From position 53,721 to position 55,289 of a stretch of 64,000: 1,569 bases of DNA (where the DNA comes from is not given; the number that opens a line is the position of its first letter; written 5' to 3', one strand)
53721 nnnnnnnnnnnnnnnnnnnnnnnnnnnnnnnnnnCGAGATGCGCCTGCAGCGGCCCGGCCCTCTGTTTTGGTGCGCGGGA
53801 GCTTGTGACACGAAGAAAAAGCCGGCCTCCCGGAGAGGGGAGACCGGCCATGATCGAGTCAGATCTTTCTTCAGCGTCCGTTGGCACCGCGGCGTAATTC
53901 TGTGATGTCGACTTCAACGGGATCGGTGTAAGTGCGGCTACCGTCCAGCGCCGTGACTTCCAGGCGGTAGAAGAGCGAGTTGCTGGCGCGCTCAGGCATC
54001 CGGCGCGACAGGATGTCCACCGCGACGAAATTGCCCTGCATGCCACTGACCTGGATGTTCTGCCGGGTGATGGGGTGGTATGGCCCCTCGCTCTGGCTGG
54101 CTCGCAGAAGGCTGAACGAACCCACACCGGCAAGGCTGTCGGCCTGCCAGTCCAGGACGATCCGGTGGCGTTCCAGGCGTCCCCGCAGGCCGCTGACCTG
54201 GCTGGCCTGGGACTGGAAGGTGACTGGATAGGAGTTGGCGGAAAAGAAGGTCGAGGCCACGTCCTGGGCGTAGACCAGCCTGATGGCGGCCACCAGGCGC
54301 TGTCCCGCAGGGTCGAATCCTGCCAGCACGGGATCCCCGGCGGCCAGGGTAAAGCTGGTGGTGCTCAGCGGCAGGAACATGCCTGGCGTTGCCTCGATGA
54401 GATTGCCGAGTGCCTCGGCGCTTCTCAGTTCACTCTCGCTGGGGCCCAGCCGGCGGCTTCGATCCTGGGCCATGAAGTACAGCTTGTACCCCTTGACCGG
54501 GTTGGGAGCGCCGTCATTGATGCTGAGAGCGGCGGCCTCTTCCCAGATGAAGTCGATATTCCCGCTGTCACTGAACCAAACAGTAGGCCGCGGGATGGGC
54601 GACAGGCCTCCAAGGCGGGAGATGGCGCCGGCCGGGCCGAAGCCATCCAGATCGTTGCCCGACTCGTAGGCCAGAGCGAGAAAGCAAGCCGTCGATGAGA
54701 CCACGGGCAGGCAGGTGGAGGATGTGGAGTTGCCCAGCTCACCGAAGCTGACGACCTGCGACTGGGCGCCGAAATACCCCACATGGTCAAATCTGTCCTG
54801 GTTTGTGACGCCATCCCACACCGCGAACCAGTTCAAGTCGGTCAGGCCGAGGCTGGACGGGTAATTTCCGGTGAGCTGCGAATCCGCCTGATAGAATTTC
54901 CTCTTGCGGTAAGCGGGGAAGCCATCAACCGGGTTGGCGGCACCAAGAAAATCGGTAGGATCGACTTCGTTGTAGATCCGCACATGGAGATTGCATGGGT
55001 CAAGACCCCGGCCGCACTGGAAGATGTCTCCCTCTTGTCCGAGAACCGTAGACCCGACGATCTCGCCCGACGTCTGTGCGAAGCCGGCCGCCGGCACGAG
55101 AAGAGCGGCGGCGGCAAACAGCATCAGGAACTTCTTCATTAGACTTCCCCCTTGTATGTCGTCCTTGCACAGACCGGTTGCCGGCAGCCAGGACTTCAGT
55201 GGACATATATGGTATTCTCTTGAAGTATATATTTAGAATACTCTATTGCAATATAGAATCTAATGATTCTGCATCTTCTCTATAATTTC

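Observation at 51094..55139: FHA-GAF-PP2C phosphatase with RsbW-like kinase and STAS antagonist but no sigma factor, next to a large orphan secreted protein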

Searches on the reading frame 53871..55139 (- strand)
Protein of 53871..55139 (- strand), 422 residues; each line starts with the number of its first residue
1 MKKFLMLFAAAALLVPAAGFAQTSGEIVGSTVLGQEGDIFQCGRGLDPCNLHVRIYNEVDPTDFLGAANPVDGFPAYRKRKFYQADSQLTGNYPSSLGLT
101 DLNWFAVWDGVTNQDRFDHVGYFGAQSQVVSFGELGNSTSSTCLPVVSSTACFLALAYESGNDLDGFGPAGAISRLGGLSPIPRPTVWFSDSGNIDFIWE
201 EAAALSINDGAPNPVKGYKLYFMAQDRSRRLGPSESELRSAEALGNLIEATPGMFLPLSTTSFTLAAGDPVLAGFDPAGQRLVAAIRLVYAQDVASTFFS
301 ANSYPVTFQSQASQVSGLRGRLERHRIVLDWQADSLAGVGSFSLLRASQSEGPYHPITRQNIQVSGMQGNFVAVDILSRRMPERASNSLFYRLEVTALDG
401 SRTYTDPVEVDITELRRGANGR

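Call 3: search_protein_families(library=pfam, proteins=[window:53871-55139:-], max_evalue=0.01)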
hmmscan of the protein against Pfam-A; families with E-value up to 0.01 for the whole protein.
window:53871-55139:- (422 aa): 0 families

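Call 6: find_homologous_proteins(query=window:53871-55139:-)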
Query window:53871-55139:- (422 aa): 21 proteins with E <= 0.001 among 8000 candidates.
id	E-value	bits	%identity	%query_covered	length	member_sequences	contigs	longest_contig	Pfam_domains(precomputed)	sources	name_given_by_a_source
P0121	1.4e-281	951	100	100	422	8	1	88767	-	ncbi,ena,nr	ncbi:MAG: hypothetical protein E2P03_01620 [Acidobacteria bacterium]|nr:MAG: hypothetical protein E2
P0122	9.3e-244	827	86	100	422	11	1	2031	-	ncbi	-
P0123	1.0e-241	820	85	100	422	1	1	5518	-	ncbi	-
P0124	1.5e-241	820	85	100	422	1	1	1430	-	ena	-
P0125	1.2e-236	803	83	100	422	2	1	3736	-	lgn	-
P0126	2.7e-215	733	76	100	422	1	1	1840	-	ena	-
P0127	8.3e-208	708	84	88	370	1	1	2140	-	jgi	jgi:hypothetical protein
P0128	2.3e-206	704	73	100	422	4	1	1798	-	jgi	-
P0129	4.8e-204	696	71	100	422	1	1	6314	-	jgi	jgi:hypothetical protein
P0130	1.2e-199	682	70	100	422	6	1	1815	-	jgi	jgi:hypothetical protein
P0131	1.9e-167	575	60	100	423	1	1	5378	-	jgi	jgi:hypothetical protein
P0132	9.6e-167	573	61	100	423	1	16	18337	-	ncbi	-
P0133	1.0e-166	573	59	99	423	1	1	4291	-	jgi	jgi:hypothetical protein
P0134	2.3e-166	572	61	99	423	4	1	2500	-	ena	-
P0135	1.2e-165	570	60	100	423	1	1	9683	-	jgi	jgi:hypothetical protein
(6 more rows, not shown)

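Call 24: predict_structure(alignment_id=A1)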
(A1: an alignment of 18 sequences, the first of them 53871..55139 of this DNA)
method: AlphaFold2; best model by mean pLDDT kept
length: 422 residues; sequences in the alignment: 18
mean_pLDDT: 60.0   pTM: 0.56
mean pLDDT of the five models: 60.0, 57.5, 57.1, 55.3, 53.9
residues with pLDDT >= 90: 70; 70-90: 124; 50-70: 38; < 50: 190
segments of 3 or more residues with pLDDT < 50: 1-180, 204-210, 420-422
pLDDT, mean of each block of 10 residues (from residue 1): 35 30 30 27 35 37 31 37 34 29 36 35 35 36 35 26 25 29 75 88 48 75 85 71 90 89 93 89 85 75 80 87 87 78 90 88 68 80 73 90 92 69 35
secondary structure, 60 per line:
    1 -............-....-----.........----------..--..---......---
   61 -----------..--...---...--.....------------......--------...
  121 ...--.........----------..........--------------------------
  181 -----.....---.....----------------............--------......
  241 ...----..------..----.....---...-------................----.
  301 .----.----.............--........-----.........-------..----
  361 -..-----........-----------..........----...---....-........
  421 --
elements in order: H2-13 H15-18 H24-32 E52-57 E76-78 E82-84 H87-91 E104-109 E118-123 E126-131 H145-154 E186-190 E194-198 E215-226 H235-243 E262-266 E280-290 H311-314 E315-323 E326-333 E339-347 E369-376 E388-397 E402-404 E408-411 H413-420

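Call 46: search_protein_representatives(alignment_id=A1)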
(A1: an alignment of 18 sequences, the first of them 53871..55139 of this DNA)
Query: 18 sequences, 423 profile positions. Proteins with E-value up to 0.001 (for the whole library): 313; up to 1e-10: 80; up to 1e-30: 20. The best 150 are listed.
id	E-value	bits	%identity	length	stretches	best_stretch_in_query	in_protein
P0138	4.2e-204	694.4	-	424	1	1-423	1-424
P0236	3.0e-104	365.4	-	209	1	1-203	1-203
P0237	3.0e-62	227.0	-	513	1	11-308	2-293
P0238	2.5e-58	214.2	-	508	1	8-305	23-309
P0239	5.0e-58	213.1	-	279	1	10-223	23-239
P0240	8.9e-58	212.3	-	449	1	9-220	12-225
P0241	1.2e-57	211.9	-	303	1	7-300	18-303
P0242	6.0e-56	206.3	-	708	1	12-314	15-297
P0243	8.6e-56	205.8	-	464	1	10-228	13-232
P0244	3.9e-55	203.6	-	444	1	9-304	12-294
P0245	1.2e-53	198.7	-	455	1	5-305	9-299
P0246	9.0e-53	195.8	-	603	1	18-311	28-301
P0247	1.1e-52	195.5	-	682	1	12-310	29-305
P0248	2.7e-52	194.3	-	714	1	17-313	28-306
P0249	7.1e-51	189.6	-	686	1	6-309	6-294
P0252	1.1e-34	136.2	-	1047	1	9-205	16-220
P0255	2.9e-29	118.4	-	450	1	16-414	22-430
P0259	6.7e-28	113.9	-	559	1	14-206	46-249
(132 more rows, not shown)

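Call 47: search_protein_families(library=pfam, proteins=[P0237, P0238, P0242, P0246, P0247, P0248, P0249, P0252, P0259, P0255], max_evalue=0.01)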
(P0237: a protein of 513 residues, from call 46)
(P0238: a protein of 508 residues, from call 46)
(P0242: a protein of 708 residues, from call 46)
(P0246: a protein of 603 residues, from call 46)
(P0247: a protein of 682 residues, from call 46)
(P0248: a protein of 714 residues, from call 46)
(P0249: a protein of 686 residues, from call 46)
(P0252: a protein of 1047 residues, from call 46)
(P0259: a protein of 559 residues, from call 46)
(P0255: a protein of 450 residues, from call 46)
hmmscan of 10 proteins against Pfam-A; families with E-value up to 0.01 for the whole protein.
P0237 (513 aa): 0 families

P0238 (508 aa): 0 families

P0242 (708 aa): 1 family
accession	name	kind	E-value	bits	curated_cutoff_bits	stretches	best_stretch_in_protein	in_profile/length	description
PF02412.23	TSP_3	-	3.6e-15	55.8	25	3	397-418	15-36/36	Thrombospondin type 3 repeat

P0246 (603 aa): 1 family
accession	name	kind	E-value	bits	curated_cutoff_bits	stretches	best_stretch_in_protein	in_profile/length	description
PF02412.23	TSP_3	-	2.6e-09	37.1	25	2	429-460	1-32/36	Thrombospondin type 3 repeat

P0247 (682 aa): 1 family
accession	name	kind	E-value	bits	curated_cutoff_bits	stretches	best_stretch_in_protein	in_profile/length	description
PF02412.23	TSP_3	-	1.3e-09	38.1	25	1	393-425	1-33/36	Thrombospondin type 3 repeat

P0248 (714 aa): 1 family
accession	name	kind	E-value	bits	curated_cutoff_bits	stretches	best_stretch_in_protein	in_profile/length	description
PF02412.23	TSP_3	-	1.9e-12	47.1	25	2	396-419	13-36/36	Thrombospondin type 3 repeat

P0249 (686 aa): 1 family
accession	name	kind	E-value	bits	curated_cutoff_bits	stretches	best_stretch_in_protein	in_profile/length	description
PF02412.23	TSP_3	-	1.1e-09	38.3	25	2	394-420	2-28/36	Thrombospondin type 3 repeat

P0252 (1047 aa): 1 family
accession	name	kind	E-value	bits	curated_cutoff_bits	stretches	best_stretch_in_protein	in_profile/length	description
PF11617.13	Cu-binding_MopE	-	6.9e-27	93.8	27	6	801-829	1-29/30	Putative metal-binding motif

P0259 (559 aa): 0 families

P0255 (450 aa): 0 families

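Call 51: search_protein_families(library=ncbifam, proteins=[window:53871-55139:-], max_evalue=0.001)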
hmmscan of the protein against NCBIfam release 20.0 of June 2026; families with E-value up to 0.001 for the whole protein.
window:53871-55139:- (422 aa): 0 families

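Call 67: search_protein_families(library=padloc, proteins=[window:53871-55139:-], max_evalue=0.001)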
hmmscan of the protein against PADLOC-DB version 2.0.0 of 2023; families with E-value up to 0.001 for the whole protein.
window:53871-55139:- (422 aa): 0 families
